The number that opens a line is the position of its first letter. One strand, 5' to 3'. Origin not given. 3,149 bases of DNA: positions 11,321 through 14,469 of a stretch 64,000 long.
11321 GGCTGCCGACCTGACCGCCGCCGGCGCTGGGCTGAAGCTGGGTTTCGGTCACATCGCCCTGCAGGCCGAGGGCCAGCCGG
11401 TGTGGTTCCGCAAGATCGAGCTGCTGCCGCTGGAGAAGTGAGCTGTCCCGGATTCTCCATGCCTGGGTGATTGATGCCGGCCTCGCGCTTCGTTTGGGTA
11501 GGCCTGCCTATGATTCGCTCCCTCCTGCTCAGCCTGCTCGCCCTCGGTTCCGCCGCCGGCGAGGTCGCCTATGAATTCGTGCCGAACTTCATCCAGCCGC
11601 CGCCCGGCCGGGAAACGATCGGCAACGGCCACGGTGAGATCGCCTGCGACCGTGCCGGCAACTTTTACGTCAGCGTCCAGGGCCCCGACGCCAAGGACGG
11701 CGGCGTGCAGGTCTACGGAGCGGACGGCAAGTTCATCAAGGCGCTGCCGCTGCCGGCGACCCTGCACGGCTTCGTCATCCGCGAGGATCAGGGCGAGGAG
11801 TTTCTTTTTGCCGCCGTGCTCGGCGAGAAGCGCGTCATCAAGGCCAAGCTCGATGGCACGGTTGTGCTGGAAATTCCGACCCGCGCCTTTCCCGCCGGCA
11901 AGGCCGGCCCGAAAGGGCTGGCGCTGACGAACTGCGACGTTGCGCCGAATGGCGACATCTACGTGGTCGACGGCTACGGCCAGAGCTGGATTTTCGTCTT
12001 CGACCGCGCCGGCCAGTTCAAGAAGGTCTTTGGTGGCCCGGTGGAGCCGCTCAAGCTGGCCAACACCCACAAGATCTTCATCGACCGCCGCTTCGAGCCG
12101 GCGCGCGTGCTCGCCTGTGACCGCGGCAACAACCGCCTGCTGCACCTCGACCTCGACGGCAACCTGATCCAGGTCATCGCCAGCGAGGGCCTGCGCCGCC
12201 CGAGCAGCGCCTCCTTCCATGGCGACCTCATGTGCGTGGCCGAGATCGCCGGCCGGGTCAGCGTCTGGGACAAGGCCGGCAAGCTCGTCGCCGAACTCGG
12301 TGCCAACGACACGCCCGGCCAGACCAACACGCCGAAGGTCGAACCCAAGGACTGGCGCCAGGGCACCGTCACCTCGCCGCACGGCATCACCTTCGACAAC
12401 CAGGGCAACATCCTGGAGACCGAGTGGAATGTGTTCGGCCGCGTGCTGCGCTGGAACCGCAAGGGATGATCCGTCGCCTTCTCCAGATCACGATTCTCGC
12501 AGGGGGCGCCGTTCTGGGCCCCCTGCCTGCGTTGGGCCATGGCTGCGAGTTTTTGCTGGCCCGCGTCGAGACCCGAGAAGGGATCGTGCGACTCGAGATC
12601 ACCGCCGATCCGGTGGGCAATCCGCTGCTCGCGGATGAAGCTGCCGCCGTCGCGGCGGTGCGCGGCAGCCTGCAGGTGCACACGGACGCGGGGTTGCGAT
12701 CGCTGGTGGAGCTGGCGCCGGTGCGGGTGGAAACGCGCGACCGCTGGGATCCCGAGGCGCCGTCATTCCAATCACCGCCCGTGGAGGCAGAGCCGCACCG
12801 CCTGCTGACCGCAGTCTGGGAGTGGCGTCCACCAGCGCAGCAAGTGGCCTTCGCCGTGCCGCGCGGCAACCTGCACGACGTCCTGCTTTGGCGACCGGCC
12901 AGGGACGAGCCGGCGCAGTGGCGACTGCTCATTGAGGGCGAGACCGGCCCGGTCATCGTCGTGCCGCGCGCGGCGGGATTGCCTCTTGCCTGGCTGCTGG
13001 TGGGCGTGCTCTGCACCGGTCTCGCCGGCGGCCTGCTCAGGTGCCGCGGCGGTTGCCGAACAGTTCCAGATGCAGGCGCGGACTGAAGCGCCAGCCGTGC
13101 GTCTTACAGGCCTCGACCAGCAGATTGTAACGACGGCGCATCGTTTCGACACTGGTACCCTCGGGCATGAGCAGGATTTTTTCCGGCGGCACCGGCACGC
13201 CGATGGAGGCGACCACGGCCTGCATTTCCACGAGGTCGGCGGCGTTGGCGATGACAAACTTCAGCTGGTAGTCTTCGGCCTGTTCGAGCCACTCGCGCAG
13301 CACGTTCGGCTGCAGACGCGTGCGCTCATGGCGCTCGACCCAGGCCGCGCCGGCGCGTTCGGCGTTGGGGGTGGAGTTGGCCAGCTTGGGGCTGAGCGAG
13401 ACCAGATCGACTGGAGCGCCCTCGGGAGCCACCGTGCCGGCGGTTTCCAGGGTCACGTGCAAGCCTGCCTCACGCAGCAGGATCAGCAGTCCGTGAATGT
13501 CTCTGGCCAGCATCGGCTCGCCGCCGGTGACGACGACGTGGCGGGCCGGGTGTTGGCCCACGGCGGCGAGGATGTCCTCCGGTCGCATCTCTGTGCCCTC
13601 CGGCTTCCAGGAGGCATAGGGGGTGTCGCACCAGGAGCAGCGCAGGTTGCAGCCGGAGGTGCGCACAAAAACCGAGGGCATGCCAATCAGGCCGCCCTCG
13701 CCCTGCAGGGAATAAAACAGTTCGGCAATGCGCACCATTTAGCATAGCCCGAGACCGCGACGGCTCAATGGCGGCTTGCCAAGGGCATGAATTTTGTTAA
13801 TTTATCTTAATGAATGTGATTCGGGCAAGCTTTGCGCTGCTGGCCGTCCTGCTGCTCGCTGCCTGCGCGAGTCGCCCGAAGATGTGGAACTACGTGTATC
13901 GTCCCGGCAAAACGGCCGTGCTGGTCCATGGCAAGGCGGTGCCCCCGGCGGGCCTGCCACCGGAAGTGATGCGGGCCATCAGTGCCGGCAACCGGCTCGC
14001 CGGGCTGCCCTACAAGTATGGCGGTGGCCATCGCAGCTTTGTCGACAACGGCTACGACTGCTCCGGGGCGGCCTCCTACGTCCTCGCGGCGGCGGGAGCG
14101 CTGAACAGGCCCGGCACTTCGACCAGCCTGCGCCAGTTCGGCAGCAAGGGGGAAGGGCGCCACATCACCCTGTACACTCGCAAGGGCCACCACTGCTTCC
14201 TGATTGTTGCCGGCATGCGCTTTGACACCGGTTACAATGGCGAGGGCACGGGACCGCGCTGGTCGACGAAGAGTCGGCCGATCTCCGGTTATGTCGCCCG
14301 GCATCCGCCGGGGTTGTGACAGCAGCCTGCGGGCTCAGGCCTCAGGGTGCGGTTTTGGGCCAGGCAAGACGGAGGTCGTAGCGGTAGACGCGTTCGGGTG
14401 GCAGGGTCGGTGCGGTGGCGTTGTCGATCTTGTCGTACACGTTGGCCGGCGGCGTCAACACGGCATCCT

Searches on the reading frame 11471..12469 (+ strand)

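Call 19: search_protein_families(library=pfam, proteins=[window:11471-12469:+], max_evalue=0.001)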
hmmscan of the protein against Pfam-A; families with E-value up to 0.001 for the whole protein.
window:11471-12469:+ (332 aa): 1 family
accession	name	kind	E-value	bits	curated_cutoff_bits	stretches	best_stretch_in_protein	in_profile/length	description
PF01436.27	NHL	-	7.7e-06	26.1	20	0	157-177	9-28/28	NHL repeat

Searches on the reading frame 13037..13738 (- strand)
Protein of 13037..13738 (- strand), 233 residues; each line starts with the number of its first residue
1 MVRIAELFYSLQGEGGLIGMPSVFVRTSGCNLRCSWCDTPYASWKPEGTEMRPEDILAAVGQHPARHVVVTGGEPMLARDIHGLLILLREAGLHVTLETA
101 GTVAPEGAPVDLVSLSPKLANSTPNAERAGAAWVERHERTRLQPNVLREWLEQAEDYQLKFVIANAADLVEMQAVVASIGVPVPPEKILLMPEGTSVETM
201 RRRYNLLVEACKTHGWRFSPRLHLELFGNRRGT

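Call 19: search_protein_families(library=pfam, proteins=[window:13037-13738:-], max_evalue=0.001)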
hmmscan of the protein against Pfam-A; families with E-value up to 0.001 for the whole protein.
window:13037-13738:- (233 aa): 2 families
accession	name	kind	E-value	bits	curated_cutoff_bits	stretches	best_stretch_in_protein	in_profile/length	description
PF04055.27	Radical_SAM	-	1.4e-14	55.1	29.5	1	26-105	3-91/166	Radical SAM superfamily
PF13353.11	Fer4_12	-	9e-05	23.2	22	1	12-90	2-76/137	4Fe-4S single cluster domain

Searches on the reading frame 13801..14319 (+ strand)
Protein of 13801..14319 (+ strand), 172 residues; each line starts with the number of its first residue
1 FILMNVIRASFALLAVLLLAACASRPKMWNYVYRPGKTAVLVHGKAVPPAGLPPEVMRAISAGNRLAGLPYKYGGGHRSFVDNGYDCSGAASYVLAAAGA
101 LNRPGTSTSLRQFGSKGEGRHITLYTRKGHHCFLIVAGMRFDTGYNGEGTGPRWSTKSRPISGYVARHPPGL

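Call 21: search_protein_families(library=pfam, proteins=[window:13801-14319:+], max_evalue=0.001)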
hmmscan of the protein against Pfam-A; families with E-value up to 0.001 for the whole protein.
window:13801-14319:+ (172 aa): 1 family
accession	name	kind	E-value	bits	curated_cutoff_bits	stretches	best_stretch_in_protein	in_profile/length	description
PF00877.26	NLPC_P60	-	0.00034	21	23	1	68-115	1-43/105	NlpC/P60 family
